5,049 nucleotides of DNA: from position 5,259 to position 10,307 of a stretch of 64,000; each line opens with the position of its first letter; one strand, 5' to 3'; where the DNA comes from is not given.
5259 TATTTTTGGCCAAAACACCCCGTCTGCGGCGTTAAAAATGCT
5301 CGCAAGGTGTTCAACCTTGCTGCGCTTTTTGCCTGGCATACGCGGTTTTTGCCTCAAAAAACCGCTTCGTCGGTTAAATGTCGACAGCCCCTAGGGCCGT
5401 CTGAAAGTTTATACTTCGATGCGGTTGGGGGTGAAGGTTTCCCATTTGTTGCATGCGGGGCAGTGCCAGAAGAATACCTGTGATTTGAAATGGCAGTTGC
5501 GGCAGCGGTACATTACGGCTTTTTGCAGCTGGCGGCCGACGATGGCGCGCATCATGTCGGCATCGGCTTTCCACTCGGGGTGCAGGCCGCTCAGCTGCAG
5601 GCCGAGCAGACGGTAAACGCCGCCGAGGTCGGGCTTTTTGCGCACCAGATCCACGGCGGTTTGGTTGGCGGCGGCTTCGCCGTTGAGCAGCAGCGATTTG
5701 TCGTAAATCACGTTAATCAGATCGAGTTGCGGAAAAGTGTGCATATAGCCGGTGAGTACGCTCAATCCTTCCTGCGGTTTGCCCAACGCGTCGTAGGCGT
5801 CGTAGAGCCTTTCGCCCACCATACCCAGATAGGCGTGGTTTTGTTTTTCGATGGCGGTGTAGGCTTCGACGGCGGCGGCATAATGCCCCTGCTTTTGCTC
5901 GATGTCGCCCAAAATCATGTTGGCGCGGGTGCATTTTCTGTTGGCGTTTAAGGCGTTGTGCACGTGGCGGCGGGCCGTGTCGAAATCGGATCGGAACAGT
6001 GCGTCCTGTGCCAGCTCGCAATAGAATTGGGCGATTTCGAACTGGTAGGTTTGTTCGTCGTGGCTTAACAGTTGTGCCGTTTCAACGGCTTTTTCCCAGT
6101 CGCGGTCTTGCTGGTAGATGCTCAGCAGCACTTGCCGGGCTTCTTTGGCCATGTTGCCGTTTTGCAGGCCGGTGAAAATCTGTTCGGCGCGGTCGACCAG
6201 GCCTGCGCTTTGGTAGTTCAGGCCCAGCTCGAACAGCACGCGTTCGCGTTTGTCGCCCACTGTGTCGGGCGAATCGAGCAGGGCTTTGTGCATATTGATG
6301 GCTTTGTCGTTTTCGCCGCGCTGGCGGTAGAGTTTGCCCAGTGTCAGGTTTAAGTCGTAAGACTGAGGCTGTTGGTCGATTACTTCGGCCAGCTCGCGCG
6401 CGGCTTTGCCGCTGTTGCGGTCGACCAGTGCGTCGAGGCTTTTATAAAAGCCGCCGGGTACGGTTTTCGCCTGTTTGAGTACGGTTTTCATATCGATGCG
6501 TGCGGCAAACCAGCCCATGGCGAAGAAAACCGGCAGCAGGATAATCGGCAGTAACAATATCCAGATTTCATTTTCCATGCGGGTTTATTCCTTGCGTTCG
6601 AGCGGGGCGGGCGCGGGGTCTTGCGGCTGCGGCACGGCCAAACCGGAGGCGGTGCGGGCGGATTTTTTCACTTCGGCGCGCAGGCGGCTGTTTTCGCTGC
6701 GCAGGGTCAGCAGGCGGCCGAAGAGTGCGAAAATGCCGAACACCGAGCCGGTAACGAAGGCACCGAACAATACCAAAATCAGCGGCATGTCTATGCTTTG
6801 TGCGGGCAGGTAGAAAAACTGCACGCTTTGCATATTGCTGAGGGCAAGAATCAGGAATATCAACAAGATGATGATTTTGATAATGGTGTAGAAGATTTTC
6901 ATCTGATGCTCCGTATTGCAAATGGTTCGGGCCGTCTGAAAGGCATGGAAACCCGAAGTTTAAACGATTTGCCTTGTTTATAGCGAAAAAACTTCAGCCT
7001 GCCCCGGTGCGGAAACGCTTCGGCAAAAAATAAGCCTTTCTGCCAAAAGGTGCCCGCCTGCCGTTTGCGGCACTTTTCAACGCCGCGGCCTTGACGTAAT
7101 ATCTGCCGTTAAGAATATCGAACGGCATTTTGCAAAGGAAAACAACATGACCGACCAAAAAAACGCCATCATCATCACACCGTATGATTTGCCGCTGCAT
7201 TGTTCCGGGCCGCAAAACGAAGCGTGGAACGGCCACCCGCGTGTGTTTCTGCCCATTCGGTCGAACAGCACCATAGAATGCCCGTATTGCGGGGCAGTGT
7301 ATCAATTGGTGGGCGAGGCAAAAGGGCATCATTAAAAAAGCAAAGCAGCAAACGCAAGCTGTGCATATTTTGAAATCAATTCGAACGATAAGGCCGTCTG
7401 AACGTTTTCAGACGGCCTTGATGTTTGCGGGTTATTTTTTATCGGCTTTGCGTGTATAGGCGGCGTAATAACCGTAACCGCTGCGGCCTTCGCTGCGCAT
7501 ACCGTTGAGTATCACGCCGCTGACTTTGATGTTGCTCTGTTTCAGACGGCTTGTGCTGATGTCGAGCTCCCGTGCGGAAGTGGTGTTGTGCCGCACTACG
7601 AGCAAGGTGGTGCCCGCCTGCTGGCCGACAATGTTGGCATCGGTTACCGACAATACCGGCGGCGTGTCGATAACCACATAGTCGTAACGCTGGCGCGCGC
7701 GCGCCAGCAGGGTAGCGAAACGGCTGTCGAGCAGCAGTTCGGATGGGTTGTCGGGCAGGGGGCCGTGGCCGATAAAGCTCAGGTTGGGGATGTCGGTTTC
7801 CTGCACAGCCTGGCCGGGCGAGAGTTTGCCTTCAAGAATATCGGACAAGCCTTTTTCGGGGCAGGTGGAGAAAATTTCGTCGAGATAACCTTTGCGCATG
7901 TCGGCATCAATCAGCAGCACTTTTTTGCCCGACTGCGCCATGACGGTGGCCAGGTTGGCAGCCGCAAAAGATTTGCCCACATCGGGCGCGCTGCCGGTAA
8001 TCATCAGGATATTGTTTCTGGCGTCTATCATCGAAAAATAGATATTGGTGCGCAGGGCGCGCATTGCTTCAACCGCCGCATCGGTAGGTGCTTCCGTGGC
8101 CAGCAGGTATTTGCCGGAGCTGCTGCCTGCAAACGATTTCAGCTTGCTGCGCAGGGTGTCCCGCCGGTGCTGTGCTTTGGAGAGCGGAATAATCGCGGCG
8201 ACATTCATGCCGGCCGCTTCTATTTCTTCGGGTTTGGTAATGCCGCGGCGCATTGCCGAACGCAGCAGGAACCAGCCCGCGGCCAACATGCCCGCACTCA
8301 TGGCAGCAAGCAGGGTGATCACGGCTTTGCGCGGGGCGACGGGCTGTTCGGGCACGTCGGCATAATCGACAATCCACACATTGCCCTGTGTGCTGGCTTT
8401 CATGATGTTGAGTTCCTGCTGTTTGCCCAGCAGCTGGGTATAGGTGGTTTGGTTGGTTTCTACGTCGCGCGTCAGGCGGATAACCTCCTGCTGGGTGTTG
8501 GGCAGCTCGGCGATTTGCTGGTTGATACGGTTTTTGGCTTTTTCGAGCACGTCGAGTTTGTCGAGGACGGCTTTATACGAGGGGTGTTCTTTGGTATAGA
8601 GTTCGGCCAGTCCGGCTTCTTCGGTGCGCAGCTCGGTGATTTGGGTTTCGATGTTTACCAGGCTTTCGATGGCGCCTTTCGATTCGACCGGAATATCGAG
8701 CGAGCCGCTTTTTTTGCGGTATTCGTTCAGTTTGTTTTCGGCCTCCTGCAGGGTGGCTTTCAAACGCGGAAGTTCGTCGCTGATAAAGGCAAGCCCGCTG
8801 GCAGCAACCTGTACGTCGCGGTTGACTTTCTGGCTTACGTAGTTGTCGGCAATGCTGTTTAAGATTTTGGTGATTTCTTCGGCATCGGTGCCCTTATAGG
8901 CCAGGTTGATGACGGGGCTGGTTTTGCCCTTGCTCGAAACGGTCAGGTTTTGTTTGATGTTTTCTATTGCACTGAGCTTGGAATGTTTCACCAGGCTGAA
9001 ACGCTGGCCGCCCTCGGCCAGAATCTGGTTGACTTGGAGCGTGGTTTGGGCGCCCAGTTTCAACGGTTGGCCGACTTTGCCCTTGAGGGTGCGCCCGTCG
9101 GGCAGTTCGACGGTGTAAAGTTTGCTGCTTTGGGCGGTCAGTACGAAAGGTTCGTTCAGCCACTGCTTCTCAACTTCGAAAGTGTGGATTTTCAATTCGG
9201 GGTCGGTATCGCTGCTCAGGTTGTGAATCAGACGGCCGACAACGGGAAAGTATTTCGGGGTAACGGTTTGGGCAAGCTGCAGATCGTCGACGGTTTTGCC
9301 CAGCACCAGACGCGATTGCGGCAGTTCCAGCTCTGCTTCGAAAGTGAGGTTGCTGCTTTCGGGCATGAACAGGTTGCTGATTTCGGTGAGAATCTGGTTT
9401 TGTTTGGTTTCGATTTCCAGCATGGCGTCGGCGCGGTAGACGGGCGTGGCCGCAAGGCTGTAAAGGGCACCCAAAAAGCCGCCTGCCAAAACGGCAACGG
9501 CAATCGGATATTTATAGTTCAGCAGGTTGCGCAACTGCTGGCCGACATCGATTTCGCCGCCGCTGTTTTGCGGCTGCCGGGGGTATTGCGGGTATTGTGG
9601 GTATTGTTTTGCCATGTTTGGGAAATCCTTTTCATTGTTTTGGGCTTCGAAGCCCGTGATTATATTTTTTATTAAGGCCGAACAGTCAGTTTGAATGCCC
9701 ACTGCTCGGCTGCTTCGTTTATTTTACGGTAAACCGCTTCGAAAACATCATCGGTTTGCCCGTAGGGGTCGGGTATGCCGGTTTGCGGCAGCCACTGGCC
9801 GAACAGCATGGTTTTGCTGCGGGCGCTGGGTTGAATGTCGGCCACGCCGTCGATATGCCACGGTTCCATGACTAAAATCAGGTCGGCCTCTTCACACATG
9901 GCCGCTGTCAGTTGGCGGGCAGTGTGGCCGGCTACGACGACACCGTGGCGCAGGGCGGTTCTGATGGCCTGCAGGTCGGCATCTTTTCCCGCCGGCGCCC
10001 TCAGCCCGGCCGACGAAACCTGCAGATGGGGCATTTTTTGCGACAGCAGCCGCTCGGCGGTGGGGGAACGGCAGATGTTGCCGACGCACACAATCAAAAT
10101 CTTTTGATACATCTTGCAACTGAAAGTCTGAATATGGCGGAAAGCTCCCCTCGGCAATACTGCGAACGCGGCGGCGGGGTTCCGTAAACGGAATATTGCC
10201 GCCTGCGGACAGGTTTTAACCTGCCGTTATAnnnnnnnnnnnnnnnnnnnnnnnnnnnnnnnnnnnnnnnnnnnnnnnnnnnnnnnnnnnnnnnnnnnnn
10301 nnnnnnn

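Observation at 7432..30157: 23-kb Wzx/Wzy-dependent polysaccharide locus with Wza-Wzb-Wzc in a Neisseria: chimeric bacillosamine-type initiation plus UDP-GlcNAc3NAcA pathway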

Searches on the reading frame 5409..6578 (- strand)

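Call 25: search_protein_families(library=pfam, proteins=[window:5409-6578:-])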
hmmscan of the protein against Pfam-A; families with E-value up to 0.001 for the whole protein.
window:5409-6578:- (389 aa): 12 families
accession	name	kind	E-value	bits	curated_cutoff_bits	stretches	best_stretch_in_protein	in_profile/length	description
PF13432.12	TPR_16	-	8.2e-12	45.8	32.7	1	188-244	2-58/65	Tetratricopeptide repeat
PF14559.12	TPR_19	-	7.7e-10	39.4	25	1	58-101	9-52/68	Tetratricopeptide repeat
PF18073.7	Zn_ribbon_LapB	-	1.9e-09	37.5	25.7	1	357-384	1-28/28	Rubredoxin metal binding domain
PF13176.12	TPR_7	-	3.3e-08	33.4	27.9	0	80-110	5-35/36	Tetratricopeptide repeat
PF25063.1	ARM_TT21_C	-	6.1e-07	30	35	1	187-258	99-170/209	Tetratricopeptide repeat protein 21 C-terminal ARM domain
PF07719.23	TPR_2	-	2e-05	24.8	27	0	221-242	5-26/34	Tetratricopeptide repeat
PF13428.12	TPR_14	-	4.3e-05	24.2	23.5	0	76-103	3-31/44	Tetratricopeptide repeat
PF13174.12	TPR_6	-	0.00011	23.1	26.3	0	114-138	2-26/33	Tetratricopeptide repeat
PF13424.12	TPR_12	-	0.00015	22.3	30.1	0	78-135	7-68/77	Tetratricopeptide repeat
PF23914.1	TPR_CcmH_CycH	-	0.0002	21.7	42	0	163-245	71-149/158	Cytochrome c-type biogenesis protein H TPR domain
PF13181.12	TPR_8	-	0.00023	21.5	25.7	0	218-241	2-25/34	Tetratricopeptide repeat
PF14561.12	TPR_20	-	0.00043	21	25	0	56-95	4-43/90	Tetratricopeptide repeat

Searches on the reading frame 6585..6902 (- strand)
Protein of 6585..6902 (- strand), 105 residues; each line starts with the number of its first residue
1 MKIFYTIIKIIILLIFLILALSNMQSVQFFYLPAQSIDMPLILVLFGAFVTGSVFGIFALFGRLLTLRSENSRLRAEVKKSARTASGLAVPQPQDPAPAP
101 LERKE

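Call 25: search_protein_families(library=pfam, proteins=[window:6585-6902:-])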
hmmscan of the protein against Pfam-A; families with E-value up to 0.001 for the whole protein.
window:6585-6902:- (105 aa): 1 family
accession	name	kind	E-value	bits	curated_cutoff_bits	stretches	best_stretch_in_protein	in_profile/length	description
PF06305.16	LapA_dom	-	3.2e-13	49.8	28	1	23-81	2-59/64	Lipopolysaccharide assembly protein A domain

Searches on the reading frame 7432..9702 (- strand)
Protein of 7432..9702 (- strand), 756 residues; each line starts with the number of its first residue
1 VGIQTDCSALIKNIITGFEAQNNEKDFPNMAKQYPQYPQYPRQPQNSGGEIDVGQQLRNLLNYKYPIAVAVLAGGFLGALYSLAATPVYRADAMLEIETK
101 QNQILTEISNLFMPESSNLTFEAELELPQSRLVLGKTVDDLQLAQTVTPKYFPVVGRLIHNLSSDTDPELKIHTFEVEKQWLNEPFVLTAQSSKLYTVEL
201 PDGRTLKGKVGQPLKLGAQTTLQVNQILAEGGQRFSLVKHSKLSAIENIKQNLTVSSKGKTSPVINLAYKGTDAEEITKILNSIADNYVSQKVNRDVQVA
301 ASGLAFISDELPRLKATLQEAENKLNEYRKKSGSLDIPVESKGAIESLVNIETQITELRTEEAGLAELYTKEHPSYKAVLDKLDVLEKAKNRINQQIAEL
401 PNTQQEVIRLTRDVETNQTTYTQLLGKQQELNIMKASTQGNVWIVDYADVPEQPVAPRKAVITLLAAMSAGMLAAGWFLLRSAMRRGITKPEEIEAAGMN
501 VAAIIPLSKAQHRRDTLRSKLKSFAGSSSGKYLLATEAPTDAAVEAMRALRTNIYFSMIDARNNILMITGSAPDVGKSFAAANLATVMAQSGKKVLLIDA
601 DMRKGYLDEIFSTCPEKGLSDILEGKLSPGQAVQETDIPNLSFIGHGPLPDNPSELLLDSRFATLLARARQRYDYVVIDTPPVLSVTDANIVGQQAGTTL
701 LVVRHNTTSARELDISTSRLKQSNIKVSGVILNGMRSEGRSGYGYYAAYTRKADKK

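Call 3: search_protein_families(library=pfam, proteins=[window:7432-9702:-])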
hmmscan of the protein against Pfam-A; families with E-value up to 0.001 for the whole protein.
window:7432-9702:- (756 aa): 7 families
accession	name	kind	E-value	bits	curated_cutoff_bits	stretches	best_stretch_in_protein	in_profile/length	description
PF13807.11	GNVR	-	2.7e-27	94.9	27.7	1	402-483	1-82/82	G-rich domain on putative tyrosine kinase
PF23607.1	WZC_N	-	1.1e-19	71.3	27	1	146-240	2-110/110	Tyrosine-protein kinase Wzc, N-terminal domain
PF13614.12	AAA_31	-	5.7e-14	52.9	27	1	575-692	13-137/177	AAA domain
PF02706.20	Wzz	-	1.3e-09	38.6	25.5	1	50-141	2-91/91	Chain length determinant protein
PF01656.29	CbiA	-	5.4e-09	36.5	25.4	1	567-738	2-86/125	CobQ/CobB/MinD/ParA nucleotide binding domain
PF10609.15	ParA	-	8.7e-07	29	27.1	1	564-733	4-173/246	NUBPL iron-transfer P-loop NTPase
PF13500.12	AAA_26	-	6.1e-05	23.4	27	0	686-738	118-170/198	AAA domain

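Call 6: search_protein_families(library=ncbifam, proteins=[window:7432-9702:-])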
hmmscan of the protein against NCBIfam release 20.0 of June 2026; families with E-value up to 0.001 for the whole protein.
window:7432-9702:- (756 aa): 22 families
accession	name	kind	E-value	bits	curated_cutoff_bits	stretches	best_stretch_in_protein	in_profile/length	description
NF008568.0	PRK11519.1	equivalog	5.6e-218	725.6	1068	1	46-756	13-720/720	tyrosine-protein kinase Wzc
NF007350.0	PRK09841.1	equivalog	4.5e-188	626.7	1248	1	50-747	17-719/726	tyrosine-protein kinase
TIGR01005.1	eps_transp_fam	subfamily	3.2e-96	323.2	411.7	2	217-749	186-732/754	exopolysaccharide transport protein family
TIGR01007.1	eps_fam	subfamily_domain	8.4e-53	178.9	108.05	1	545-749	1-203/204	polysaccharide biosynthesis tyrosine autokinase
TIGR03029.1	EpsG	equivalog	1.1e-42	146.1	313.8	1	527-733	67-273/274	chain length determinant protein tyrosine kinase EpsG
TIGR03018.1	pepcterm_TyrKin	hypoth_equivalog_domain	5.2e-37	127.2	230.65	1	534-733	2-207/207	XrtA-associated tyrosine autokinase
TIGR03007.1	pepcterm_ChnLen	equivalog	1.5e-24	86.1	278.85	2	386-527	336-482/498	XrtA system polysaccharide chain length determinant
TIGR03017.1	EpsF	equivalog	5.3e-16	58.4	422.75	2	379-496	316-433/444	chain length determinant protein EpsF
TIGR01968.1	minD_bact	equivalog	3e-13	49.7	212.9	1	564-737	2-175/261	septum site-determining protein MinD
TIGR01969.1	minD_arch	subfamily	2.3e-08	33.6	201.75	1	573-737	10-172/251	cell division ATPase MinD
NF041546.1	ParA_partition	equivalog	4.7e-07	29.6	180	0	575-603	11-39/203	ParA family partition ATPase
NF047398.1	AAA_KGGVGR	domain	6.6e-06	26.6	90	1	575-629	14-71/190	KGGVGR-motif variant AAA ATPase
TIGR03815.1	CpaE_hom_Actino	equivalog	1e-05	24.8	154.45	1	563-709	111-258/340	septum site-determining protein Ssd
TIGR01010.1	BexC_CtrB_KpsE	subfamily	2.6e-05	23.5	437.5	1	260-408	128-274/362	polysaccharide export inner-membrane protein, BexC/CtrB/KpsE family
TIGR03371.1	cellulose_yhjQ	equivalog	5.5e-05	22.8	157.85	1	564-721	2-162/246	cellulose biosynthesis protein BcsQ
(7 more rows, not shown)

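Call 8: find_related_loci(query=window:7432-9702:-, collection=genome_contigs, flank=10000)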
Query window:7432-9702:- (756 aa) in genome_contigs; peptide patterns used: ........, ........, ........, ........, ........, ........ (x = any residue, [..] = any of these).
127 stretches matched a pattern; 45 encode a relative of the query (tblastn E <= 1e-3); 45 distinct loci.
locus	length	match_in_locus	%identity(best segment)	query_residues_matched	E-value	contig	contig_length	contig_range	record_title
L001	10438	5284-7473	88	23-756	0e+0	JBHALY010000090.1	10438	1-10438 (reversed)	MAG: Neisseria dentiae isolate D-37_MAG_40 D-37__36198, whole genome shotgun sequence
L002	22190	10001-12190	88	23-756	0e+0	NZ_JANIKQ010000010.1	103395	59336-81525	Neisseria dentiae strain 1292RC1 21462_28_10, whole genome shotgun sequence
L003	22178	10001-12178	81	25-755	0e+0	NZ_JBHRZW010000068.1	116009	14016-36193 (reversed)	Neisseria musculi strain CCUG 68283 platanus_K_default_68, whole genome shotgun sequence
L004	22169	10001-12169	75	24-750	0e+0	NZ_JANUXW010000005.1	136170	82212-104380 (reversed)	Neisseria montereyensis strain CSL10203-ORH2 NODE_5_length_136170_cov_544.502863, whole genome shotgun sequence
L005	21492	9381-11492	67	29-740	0e+0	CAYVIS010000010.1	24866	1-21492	MAG TPA_asm: uncultured Neisseria sp. isolate binchicken_co35_246 genome assembly, contig: NODE_993_length_24866_cov_20.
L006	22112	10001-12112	68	29-740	0e+0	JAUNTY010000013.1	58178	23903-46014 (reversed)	MAG: Neisseria sp. isolate S5R_Sa_39 NODE_217_length_58178_cov_107.703422, whole genome shotgun sequence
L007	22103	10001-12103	65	45-747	0e+0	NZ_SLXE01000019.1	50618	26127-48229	Uruburuella suis strain DSM 17474 Ga0310504_119, whole genome shotgun sequence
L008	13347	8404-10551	66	37-756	0e+0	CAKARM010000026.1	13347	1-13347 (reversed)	MAG TPA_asm: uncultured Neisseria sp. isolate SRR15235657_bin.5_metaWRAP_v1.1_MAG genome assembly, contig: NODE_374_leng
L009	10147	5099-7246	66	37-756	0e+0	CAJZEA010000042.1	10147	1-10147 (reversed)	MAG TPA_asm: uncultured Neisseria sp. isolate SRR2037090_bin.22_metaWRAP_v1.1_MAG genome assembly, contig: NODE_2590_len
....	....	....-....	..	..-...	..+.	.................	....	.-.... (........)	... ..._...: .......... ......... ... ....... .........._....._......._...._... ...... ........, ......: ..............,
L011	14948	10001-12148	66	37-756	0e+0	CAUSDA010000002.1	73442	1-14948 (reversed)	MAG TPA_asm: uncultured Neisseria sp. isolate ERR9969139_bin.24_MetaWRAP_v1.3_MAG genome assembly, contig: ERZ21615949.1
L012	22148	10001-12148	66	37-756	0e+0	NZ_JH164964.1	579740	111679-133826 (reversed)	Neisseria sp. GT4A_CT1 supercont1.1, whole genome shotgun sequence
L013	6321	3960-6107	66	37-756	0e+0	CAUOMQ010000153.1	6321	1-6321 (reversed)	MAG TPA_asm: uncultured Neisseria sp. isolate SRR11085298_bin.13_MetaWRAP_v1.3_MAG genome assembly, contig: ERZ14207233.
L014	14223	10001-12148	66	37-756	0e+0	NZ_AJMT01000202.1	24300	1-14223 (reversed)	Neisseria sicca VK64 ctg120005024831, whole genome shotgun sequence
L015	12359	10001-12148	66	37-756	0e+0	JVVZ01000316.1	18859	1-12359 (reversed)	Neisseria meningitidis strain 1273_NMEN 1116_18859_343205, whole genome shotgun sequence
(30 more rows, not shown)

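Call 85: search_protein_families(library=pfam, proteins=[L002:3638-4315:+], max_evalue=0.01)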
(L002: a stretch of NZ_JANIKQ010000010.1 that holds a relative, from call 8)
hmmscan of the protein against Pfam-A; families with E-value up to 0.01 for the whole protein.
L002:3638-4315:+ (225 aa): 2 families
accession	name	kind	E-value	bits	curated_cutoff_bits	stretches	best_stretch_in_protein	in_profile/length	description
PF13419.12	HAD_2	-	4.7e-07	30.5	23.8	1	13-187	2-177/178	Haloacid dehalogenase-like hydrolase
PF00702.32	Hydrolase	-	2e-06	28.7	26.4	1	12-180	4-189/191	haloacid dehalogenase-like hydrolase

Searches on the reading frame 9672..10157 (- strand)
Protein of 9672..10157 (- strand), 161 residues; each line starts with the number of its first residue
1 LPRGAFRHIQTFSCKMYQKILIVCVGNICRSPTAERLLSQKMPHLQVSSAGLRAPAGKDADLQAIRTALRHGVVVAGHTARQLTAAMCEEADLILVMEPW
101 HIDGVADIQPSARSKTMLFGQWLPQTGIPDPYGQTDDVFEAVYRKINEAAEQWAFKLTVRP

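Call 3: search_protein_families(library=pfam, proteins=[window:9672-10157:-])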
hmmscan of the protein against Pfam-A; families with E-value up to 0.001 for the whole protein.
window:9672-10157:- (161 aa): 1 family
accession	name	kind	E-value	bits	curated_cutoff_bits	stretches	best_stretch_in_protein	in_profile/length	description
PF01451.26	LMWPc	-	1.2e-33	116.8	23.2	1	20-154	1-144/144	Low molecular weight phosphotyrosine protein phosphatase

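Call 6: search_protein_families(library=ncbifam, proteins=[window:9672-10157:-])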
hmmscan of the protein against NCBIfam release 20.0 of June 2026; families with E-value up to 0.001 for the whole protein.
window:9672-10157:- (161 aa): 5 families
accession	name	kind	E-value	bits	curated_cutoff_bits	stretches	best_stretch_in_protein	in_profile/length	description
NF007520.0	PRK10126.1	equivalog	2.3e-49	167.6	243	1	16-157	1-142/147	low molecular weight protein-tyrosine-phosphatase Wzb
NF008486.0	PRK11391.1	equivalog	7.6e-46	156.2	247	1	16-157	5-146/148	phosphotyrosine-protein phosphatase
NF010053.0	PRK13530.1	subfamily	6.4e-06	26.6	215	1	19-154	5-129/133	arsenate reductase (thioredoxin)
TIGR02689.1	ars_reduc_gluta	equivalog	0.00011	22.4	157.6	1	19-150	2-122/126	arsenate reductase, glutathione/glutaredoxin type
TIGR02691.1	arsC_pI258_fam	equivalog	0.00063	20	174.3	1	21-97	2-76/129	arsenate reductase (thioredoxin)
